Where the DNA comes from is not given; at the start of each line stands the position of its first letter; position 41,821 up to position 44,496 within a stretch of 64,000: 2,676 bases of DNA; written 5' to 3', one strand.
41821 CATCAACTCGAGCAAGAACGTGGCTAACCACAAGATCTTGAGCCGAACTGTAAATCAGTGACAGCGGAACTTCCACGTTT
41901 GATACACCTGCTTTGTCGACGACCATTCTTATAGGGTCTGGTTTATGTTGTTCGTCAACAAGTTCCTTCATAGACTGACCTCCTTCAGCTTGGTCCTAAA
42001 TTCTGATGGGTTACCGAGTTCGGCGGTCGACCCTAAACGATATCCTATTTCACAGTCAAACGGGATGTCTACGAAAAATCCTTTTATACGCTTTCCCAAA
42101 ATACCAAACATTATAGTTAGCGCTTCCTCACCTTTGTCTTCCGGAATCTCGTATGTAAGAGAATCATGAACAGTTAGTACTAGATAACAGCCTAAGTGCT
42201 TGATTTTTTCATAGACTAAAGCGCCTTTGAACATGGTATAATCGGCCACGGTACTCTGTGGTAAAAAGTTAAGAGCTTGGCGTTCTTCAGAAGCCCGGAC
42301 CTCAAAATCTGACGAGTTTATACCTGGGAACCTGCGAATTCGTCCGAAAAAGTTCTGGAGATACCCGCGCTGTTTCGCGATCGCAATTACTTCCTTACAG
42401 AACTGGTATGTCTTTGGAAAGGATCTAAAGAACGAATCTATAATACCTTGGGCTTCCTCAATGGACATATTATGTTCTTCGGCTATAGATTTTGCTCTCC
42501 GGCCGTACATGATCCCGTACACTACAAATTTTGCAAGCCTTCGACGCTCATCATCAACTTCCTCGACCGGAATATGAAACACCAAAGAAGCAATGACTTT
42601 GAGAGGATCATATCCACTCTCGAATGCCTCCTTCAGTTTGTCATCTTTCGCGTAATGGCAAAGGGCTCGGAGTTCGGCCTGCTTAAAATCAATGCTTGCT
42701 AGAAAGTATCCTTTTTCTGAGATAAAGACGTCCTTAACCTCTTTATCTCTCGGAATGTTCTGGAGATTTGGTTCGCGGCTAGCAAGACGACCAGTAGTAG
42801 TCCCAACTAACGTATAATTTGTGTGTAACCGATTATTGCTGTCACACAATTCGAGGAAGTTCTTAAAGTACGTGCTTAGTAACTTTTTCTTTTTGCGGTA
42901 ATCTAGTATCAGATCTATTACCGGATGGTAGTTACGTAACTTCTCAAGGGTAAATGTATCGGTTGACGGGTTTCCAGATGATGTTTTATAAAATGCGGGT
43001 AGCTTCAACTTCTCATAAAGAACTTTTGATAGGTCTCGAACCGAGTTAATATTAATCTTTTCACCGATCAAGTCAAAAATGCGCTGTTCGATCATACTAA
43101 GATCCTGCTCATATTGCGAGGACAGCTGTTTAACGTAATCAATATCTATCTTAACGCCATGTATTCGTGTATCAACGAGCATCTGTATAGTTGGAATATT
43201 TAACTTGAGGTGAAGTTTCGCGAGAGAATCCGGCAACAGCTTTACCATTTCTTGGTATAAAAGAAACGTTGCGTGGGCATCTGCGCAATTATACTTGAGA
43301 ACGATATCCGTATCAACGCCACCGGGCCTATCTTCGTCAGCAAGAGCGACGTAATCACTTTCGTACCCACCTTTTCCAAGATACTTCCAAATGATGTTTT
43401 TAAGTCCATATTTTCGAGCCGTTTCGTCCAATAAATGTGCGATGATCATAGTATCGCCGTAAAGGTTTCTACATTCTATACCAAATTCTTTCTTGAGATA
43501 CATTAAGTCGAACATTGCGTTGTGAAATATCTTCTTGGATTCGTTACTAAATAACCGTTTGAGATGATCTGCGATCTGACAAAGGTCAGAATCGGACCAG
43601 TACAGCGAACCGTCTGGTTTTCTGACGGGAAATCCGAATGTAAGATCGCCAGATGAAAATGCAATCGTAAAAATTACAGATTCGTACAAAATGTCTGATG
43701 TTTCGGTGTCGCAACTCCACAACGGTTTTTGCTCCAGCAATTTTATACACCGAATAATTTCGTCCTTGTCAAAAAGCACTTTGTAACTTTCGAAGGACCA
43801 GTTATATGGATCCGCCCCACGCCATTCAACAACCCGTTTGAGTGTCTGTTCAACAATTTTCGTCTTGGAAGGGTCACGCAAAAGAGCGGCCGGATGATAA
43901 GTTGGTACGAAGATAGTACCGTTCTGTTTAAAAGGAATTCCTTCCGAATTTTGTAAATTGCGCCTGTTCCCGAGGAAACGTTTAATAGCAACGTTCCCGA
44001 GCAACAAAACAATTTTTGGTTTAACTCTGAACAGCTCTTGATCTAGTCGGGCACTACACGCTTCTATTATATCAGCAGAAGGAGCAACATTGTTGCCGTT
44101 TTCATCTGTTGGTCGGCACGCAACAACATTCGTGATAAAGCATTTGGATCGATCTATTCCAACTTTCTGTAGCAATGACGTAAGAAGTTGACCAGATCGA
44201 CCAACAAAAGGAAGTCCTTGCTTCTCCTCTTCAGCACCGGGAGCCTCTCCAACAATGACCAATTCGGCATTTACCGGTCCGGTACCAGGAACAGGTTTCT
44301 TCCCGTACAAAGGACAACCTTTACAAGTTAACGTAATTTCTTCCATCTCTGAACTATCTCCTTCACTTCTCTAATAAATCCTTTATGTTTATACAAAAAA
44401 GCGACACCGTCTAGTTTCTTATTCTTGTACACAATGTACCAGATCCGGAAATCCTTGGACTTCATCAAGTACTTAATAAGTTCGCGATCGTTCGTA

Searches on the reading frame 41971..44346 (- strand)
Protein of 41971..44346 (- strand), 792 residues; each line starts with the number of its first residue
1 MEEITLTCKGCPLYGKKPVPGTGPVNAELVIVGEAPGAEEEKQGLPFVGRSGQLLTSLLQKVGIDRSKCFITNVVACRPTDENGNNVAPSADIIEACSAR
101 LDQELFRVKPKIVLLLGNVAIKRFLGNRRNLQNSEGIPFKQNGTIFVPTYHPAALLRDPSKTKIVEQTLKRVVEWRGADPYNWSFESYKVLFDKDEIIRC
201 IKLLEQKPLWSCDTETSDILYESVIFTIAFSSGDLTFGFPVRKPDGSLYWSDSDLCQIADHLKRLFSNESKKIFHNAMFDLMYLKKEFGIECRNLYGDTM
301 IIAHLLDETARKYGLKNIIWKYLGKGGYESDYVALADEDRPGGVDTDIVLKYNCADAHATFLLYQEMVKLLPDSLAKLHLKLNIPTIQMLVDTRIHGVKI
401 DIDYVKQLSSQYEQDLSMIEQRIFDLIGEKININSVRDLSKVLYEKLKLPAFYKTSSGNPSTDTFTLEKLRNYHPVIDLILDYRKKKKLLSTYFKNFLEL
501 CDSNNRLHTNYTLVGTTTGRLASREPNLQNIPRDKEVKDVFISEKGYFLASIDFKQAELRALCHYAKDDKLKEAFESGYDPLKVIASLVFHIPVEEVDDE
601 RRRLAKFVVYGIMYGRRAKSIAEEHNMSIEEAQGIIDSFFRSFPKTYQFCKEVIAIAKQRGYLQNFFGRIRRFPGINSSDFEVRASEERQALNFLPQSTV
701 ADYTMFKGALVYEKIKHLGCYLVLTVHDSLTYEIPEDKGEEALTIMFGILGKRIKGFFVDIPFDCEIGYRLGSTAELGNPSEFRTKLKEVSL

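Call 68: search_protein_families(library=pfam, proteins=[window:41971-44346:-], max_evalue=0.00001)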
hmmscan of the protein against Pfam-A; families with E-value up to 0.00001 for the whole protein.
window:41971-44346:- (792 aa): 3 families
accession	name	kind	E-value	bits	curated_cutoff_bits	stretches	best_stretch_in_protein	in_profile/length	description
PF00476.26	DNA_pol_A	-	3.1e-98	329.6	34.3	1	403-767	2-375/381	DNA polymerase family A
PF03167.25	UDG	-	4.2e-34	118.1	24.3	1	20-163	1-129/141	Uracil DNA glycosylase superfamily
PF01612.26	DNA_pol_A_exo1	-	4.5e-18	66.1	23.6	1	191-371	4-172/173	3'-5' exonuclease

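Call 71: search_dna_similar(query=window:41971-44346:-, collection=phages, mode=protein, max_evalue=1e-20, max_rows=12)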
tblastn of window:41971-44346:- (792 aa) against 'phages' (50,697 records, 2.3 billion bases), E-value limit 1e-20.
Records with a match: 3305; places in all: 3306; records where one place covers at least 80% of the query: 584.
Best place of each record, by identity: <60% 3305.
By first word of the organism name: Mycobacterium 979; Vibrio 416; Salmonella 325; Microbacterium 303; Bacillus 182; Staphylococcus 147; Escherichia 143; Gordonia 107; Klebsiella 88; Enterococcus 85; and 67 more.
By host as written in the record: Mycobacterium smegmatis mc2 155 704; - 471; Microbacterium foliorum NRRL B-24224 136; Mycobacterium smegmatis mc#155 130; Microbacterium foliorum NRRL B-24224 SEA 129; Salmonella enterica subsp. enterica serovar Enteritidis PT1 53; Mycobacterium smegmatis mc2155 52; Gordonia terrae 3612 48; and 482 more.
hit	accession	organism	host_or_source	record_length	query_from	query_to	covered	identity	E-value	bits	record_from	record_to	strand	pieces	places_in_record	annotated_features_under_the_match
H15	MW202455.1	Caudoviricetes sp.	Manatee Spring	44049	7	768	96%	29.4%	6e-88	310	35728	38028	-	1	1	DNA polymerase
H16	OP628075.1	Lysinibacillus phage vB_LfM_LysYB1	Lysinibacillus fusiformis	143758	5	773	97%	28.2%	8e-78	281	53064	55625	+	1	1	DNA polymerase family A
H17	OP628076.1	Lysinibacillus phage vB_LfM_LysYB2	Lysinibacillus fusiformis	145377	5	773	97%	28.2%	8e-78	281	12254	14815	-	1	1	DNA polymerase family A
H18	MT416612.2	Bacillus phage YungSlug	Bacillus thuringiensis kurstaki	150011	3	781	98%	27.1%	5e-74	269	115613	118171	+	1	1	DNA polymerase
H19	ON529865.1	Brevundimonas phage vB_BpoS-StAshley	Brevundimonas pondensis LVF1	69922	8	772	97%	27.5%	4e-70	258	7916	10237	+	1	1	DNA polymerase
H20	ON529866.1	Brevundimonas phage vB_BpoS-MaInes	Brevundimonas pondensis LVF1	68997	8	772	97%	27.5%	8e-70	257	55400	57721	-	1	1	DNA polymerase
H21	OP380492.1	Bacillus phage Nachito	Bacillus sp. ET1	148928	17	777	96%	27.4%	5e-80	287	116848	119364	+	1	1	DNA polymerase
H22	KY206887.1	Clostridium phage Clo-PEP-1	Clostridium perfringens i-1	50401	57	790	93%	27.8%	1e-58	223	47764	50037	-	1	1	DNA polymerase I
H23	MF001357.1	Clostridium phage CP3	Clostridium perfringens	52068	57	790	93%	27.8%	2e-58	223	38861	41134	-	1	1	DNA polymerase I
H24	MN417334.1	Clostridium phage CPAS-15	Clostridium perfringens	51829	57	790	93%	27.8%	2e-58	223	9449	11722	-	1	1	DNA polymerase family A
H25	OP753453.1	Clostridium phage E1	Clostridium perfringens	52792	57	790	93%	27.8%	2e-58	222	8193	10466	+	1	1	DNA polymerase I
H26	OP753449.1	Clostridium phage A2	Clostridium perfringens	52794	57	790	93%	27.8%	2e-58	222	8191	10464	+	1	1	DNA polymerase I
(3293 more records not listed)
